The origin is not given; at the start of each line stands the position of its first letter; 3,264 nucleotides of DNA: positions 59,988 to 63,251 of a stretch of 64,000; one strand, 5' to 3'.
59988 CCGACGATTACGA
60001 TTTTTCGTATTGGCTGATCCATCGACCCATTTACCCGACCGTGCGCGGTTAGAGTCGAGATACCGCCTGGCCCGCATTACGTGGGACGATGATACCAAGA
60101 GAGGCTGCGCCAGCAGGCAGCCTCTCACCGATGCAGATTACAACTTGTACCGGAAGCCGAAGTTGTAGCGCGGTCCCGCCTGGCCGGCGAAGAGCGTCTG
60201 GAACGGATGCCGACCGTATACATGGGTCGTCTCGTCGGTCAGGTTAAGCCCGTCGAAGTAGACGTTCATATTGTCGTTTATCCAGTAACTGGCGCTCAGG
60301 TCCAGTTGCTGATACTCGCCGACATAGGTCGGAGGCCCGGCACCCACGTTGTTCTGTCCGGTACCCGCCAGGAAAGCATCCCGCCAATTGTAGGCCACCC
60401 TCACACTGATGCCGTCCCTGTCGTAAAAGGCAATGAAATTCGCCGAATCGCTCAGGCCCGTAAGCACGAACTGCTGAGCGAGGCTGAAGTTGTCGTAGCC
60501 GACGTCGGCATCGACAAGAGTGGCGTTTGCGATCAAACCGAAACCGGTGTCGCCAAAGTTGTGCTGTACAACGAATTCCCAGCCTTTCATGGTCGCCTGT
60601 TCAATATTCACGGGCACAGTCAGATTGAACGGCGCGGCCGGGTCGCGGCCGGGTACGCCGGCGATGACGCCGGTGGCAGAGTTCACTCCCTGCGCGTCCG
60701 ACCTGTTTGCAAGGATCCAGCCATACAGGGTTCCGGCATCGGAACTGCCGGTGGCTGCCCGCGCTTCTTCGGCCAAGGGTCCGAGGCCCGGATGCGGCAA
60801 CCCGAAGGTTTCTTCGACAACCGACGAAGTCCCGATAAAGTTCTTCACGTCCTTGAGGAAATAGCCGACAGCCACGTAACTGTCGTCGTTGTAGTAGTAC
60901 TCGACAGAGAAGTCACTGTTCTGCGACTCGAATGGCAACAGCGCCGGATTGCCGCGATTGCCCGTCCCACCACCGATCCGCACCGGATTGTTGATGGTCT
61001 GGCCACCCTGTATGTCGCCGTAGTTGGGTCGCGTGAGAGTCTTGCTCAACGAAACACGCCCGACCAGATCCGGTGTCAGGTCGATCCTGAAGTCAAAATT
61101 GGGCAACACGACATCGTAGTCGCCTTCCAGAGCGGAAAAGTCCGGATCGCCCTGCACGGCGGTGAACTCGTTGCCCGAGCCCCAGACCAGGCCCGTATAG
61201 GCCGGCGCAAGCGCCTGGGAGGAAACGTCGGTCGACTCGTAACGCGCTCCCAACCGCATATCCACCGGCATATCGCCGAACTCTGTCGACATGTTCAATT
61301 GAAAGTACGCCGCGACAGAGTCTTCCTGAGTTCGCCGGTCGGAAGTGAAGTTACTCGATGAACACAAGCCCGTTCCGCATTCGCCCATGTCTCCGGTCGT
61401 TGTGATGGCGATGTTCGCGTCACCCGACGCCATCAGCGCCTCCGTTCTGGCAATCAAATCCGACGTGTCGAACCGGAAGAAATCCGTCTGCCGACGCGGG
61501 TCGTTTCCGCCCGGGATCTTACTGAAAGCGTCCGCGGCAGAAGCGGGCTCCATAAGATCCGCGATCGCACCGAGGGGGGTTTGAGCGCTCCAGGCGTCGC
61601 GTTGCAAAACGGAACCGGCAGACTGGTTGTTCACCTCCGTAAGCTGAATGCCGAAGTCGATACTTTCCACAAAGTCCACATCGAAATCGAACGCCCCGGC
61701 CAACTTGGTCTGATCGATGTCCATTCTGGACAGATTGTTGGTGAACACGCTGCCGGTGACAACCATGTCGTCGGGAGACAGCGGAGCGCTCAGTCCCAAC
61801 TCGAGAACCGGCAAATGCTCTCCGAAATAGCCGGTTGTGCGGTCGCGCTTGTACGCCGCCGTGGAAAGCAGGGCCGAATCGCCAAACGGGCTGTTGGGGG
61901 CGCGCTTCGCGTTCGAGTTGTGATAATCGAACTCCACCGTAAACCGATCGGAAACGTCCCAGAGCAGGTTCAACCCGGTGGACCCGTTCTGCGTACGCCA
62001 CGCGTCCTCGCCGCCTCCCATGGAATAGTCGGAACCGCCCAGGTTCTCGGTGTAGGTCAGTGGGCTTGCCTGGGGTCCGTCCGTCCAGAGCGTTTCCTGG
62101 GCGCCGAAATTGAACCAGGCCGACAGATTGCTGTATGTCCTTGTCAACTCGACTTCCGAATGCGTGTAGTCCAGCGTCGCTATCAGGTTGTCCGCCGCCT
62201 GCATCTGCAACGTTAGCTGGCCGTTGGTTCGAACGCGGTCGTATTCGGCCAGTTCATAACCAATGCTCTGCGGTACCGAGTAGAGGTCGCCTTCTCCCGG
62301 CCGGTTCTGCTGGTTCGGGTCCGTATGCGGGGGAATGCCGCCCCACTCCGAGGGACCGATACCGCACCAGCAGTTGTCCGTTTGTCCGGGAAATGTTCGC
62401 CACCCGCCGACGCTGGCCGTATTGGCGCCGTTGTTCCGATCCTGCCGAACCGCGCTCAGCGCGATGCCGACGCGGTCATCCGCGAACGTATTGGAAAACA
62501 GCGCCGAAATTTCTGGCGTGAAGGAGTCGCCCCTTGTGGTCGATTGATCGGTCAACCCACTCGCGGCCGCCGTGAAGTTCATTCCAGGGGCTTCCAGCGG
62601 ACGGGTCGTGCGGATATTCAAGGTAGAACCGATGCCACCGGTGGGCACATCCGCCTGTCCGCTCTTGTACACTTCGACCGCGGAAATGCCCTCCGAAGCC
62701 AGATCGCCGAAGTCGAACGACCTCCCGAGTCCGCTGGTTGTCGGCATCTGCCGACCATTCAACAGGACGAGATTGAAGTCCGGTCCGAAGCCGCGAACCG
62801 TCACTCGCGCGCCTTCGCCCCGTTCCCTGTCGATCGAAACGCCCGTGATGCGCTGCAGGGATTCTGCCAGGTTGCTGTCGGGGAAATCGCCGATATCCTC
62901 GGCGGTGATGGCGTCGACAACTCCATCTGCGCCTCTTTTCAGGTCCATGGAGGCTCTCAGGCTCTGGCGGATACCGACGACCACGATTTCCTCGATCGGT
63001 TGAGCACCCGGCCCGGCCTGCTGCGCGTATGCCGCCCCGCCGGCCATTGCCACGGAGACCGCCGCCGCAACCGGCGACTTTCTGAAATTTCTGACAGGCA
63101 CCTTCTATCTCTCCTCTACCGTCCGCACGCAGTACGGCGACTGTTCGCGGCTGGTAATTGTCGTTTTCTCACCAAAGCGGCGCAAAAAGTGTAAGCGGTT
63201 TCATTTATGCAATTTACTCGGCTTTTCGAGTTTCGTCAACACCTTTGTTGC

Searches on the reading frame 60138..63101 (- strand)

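Call 54: search_protein_families(library=pfam, proteins=[window:60138-63101:-], max_evalue=0.00001)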
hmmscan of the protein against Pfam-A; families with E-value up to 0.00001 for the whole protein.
window:60138-63101:- (987 aa): 2 families
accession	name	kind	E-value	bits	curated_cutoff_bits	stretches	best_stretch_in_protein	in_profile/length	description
PF00593.30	TonB_dep_Rec_b-barrel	-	1.3e-20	75.2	27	1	575-954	159-436/436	TonB dependent receptor-like, beta-barrel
PF07715.20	Plug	-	2e-18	67.3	23.9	1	58-152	5-97/107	TonB-dependent Receptor Plug Domain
